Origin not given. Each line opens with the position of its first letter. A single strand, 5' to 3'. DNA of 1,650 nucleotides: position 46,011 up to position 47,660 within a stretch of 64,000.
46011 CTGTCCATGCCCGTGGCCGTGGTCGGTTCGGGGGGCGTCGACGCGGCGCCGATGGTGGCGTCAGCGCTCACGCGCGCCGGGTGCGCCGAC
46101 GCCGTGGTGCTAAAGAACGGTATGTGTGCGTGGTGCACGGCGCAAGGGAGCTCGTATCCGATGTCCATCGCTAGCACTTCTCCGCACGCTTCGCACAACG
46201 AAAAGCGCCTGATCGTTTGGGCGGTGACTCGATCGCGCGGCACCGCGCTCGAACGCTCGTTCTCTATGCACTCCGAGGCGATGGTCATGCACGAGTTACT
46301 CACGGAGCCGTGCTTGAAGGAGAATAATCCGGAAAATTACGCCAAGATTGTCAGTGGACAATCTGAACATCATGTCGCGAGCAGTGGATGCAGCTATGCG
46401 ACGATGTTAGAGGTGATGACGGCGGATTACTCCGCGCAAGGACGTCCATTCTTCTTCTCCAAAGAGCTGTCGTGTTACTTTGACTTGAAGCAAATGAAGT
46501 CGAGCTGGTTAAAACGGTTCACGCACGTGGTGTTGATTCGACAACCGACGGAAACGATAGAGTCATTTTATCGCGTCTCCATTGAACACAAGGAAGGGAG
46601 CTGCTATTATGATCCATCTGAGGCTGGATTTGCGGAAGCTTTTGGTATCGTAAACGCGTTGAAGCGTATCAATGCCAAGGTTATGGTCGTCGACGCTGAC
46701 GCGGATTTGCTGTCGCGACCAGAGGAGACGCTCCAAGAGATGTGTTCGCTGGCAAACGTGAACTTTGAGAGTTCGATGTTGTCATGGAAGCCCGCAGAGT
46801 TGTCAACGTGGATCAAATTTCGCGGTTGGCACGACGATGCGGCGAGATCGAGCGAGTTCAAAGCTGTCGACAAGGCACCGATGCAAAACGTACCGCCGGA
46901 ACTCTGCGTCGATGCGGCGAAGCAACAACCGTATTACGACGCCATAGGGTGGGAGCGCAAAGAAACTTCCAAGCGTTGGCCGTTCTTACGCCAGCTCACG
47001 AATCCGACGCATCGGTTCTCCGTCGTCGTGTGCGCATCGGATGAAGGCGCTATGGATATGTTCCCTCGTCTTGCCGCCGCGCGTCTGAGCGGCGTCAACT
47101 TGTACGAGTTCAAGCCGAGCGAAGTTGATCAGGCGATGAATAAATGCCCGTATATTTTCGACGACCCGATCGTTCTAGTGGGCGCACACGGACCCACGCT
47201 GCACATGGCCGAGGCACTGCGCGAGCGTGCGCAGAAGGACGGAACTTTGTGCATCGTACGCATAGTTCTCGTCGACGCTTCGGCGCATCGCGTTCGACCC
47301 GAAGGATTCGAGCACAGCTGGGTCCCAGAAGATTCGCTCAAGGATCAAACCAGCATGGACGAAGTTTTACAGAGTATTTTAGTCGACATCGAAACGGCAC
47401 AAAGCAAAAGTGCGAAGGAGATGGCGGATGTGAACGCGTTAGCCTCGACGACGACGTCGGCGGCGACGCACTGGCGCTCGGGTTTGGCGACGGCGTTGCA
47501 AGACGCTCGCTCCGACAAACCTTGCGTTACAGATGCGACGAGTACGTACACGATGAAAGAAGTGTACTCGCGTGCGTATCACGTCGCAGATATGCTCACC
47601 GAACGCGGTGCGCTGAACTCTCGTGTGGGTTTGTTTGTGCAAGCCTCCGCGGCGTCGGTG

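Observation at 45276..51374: Intronless 2032-aa megaenzyme fusing a PAPS-type sulfotransferase with an NRPS-like carboxylic acid reductase and an alcohol dehydrogenase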

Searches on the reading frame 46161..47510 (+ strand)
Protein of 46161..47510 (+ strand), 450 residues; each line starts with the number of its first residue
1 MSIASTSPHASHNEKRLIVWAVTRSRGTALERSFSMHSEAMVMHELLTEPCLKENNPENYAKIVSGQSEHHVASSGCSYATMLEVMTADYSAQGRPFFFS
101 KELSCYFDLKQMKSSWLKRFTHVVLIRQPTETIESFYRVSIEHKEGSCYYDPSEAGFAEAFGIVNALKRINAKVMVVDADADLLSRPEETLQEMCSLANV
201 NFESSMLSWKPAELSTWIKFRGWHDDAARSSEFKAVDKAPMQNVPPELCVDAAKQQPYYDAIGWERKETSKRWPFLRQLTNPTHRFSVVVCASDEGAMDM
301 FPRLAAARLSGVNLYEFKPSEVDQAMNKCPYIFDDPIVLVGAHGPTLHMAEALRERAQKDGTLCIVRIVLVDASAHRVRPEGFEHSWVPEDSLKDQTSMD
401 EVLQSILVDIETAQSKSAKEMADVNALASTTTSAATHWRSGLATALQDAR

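Call 35: find_homologous_proteins(query=window:46161-47510:+, max_evalue=0.00001)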
Query window:46161-47510:+ (450 aa): 16 proteins with E <= 0.00001 among 8000 candidates.
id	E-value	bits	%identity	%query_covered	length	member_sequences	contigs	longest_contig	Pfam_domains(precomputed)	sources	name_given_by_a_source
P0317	1.3e-109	385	50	83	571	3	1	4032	PF13469.13,PF19798.5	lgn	-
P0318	7.1e-109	383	50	83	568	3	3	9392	PF13469.13,PF19798.5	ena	-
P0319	2.3e-108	381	47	90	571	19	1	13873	PF19798.5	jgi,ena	-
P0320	6.4e-106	373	49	82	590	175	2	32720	PF13469.13,PF19798.5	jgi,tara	jgi:hypothetical protein|tara:strand:- start:10466 stop:12238 length:1773 start_codon:yes stop_codon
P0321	1.3e-102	362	45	90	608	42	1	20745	PF13469.13,PF19798.5,PF00581.26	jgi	-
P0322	1.3e-101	359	45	90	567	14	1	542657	PF19798.5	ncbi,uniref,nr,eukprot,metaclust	ncbi:P-loop containing nucleoside triphosphate hydrolase [Ostreococcus tauri]|uniref:P-loop containi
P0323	5.8e-101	356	44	89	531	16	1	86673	PF13469.13,PF19798.5,PF00581.26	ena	-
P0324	2.1e-79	285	51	57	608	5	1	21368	PF19798.5,PF00581.26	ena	-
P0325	5.3e-79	284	50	55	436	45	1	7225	PF19798.5,PF00581.26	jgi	jgi:rhodanese-related sulfurtransferase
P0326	1.0e-78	283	50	55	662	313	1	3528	PF19798.5,PF00581.26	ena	-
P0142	8.9e-77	277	55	49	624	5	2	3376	PF19798.5,PF00581.26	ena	-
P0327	3.8e-76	275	51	54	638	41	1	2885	PF19798.5,PF00581.26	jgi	-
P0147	1.1e-65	240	43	58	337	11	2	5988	PF13469.13,PF19798.5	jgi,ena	-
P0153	3.6e-46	176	47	39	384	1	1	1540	PF00443.36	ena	-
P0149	4.4e-40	156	56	28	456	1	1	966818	-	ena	-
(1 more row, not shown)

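Call 38: search_solved_structures(query=window:46161-47510:+, max_evalue=10, show_alignments=3)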
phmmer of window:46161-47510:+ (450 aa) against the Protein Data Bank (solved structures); distinct sequences matched with E-value up to 10: 1.
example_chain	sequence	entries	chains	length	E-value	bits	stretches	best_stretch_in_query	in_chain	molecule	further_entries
4gbm_A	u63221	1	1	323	0.0039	19.2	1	121-208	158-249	CurM Sulfotransferase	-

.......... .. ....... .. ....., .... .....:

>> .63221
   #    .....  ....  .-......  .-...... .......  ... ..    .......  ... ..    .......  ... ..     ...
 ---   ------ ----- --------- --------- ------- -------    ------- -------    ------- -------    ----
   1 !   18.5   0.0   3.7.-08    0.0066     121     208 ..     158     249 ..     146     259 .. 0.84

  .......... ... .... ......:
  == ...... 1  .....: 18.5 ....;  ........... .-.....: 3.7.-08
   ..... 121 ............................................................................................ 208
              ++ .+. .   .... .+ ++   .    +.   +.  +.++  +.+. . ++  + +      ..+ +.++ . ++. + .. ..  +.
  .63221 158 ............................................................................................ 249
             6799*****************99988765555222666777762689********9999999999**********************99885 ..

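Call 45: predict_structure(alignment_id=A2)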
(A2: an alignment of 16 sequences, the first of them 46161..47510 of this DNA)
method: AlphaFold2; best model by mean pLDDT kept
length: 450 residues; sequences in the alignment: 16
mean_pLDDT: 79.3   pTM: 0.82
mean pLDDT of the five models: 79.3, 77.8, 77.3, 76.7, 76.0
residues with pLDDT >= 90: 175; 70-90: 162; 50-70: 74; < 50: 39
segments of 3 or more residues with pLDDT < 50: 1-11, 139-148, 423-439
pLDDT, mean of each block of 10 residues (from residue 1): 36 79 77 92 87 79 64 70 90 91 85 90 92 60 46 79 93 92 91 95 92 74 65 63 74 91 92 89 83 83 94 93 91 87 91 81 82 71 88 89 92 68 44 38 67
secondary structure, 60 per line:
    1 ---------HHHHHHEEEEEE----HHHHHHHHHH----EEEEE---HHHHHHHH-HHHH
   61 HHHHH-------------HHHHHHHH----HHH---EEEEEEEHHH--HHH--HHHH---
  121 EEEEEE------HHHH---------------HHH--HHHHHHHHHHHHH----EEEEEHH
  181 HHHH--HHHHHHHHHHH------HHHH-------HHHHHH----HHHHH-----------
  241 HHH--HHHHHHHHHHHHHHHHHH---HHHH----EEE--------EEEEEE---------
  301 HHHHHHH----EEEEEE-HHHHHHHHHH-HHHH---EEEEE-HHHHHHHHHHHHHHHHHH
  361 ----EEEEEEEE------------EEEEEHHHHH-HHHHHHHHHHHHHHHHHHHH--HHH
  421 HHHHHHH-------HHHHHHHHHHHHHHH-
elements in order: H10-15 E16-21 H26-35 E40-44 H48-55 H57-65 H79-86 E97-103 H114-117 E121-126 H133-136 H157-169 E174-178 H179-184 H187-197 H204-207 H215-220 H225-229 H246-263 H267-270 E275-277 E286-291 H301-307 E312-317 H319-328 H330-333 E337-341 H343-360 E365-372 E385-389 H390-394 H396-415 H418-427 H435-449

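Call 76: search_solved_structures(query=A2, max_evalue=1, show_alignments=3)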
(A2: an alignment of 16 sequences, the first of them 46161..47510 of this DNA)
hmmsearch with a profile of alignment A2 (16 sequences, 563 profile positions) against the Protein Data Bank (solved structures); distinct sequences matched with E-value up to 1: 41.
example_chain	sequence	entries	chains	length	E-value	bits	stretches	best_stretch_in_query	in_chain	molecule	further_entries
5wqk_A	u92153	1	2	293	2e-11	46.5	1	26-128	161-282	Sulfurtransferase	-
5wqj_A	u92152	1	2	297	2.1e-11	46.4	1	26-128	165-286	Sulfurtransferase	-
6mxv_A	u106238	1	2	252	5e-11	45.2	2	20-130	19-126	Rhodanese-like family protein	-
1urh_A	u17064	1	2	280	7.7e-11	44.6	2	21-123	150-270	3-MERCAPTOPYRUVATE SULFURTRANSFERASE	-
4jgt_A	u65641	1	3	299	6.3e-10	41.5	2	28-127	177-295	3-mercaptopyruvate sulfurtransferase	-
3olh_A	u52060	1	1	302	6.7e-10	41.5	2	28-127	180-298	3-mercaptopyruvate sulfurtransferase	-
8agf_A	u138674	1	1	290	3.4e-09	39.1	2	28-129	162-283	Thiosulfate sulfurtransferase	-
1yt8_A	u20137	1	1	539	3.9e-09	38.9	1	39-130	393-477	thiosulfate sulfurtransferase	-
1boh_A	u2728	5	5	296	3e-08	36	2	27-129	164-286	RHODANESE | CARBOXYMETHYLATED RHODANESE | SULFUR-SUBSTITUTED RHODANESE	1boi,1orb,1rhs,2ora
8q5z_A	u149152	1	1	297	3e-08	36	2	27-129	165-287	Thiosulfate sulfurtransferase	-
1dp2_A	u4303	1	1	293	3.2e-08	35.9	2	27-128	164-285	RHODANESE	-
1rhd_A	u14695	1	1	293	5.1e-08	35.2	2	27-128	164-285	RHODANESE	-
3gk5_A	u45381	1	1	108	2.2e-07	33.1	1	23-135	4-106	Uncharacterized rhodanese-related protein TVG0868615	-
3iwh_A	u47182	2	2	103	4.5e-07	32.1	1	30-127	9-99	Rhodanese-like domain protein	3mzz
4gbm_A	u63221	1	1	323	1.4e-05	27.2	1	246-333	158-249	CurM Sulfotransferase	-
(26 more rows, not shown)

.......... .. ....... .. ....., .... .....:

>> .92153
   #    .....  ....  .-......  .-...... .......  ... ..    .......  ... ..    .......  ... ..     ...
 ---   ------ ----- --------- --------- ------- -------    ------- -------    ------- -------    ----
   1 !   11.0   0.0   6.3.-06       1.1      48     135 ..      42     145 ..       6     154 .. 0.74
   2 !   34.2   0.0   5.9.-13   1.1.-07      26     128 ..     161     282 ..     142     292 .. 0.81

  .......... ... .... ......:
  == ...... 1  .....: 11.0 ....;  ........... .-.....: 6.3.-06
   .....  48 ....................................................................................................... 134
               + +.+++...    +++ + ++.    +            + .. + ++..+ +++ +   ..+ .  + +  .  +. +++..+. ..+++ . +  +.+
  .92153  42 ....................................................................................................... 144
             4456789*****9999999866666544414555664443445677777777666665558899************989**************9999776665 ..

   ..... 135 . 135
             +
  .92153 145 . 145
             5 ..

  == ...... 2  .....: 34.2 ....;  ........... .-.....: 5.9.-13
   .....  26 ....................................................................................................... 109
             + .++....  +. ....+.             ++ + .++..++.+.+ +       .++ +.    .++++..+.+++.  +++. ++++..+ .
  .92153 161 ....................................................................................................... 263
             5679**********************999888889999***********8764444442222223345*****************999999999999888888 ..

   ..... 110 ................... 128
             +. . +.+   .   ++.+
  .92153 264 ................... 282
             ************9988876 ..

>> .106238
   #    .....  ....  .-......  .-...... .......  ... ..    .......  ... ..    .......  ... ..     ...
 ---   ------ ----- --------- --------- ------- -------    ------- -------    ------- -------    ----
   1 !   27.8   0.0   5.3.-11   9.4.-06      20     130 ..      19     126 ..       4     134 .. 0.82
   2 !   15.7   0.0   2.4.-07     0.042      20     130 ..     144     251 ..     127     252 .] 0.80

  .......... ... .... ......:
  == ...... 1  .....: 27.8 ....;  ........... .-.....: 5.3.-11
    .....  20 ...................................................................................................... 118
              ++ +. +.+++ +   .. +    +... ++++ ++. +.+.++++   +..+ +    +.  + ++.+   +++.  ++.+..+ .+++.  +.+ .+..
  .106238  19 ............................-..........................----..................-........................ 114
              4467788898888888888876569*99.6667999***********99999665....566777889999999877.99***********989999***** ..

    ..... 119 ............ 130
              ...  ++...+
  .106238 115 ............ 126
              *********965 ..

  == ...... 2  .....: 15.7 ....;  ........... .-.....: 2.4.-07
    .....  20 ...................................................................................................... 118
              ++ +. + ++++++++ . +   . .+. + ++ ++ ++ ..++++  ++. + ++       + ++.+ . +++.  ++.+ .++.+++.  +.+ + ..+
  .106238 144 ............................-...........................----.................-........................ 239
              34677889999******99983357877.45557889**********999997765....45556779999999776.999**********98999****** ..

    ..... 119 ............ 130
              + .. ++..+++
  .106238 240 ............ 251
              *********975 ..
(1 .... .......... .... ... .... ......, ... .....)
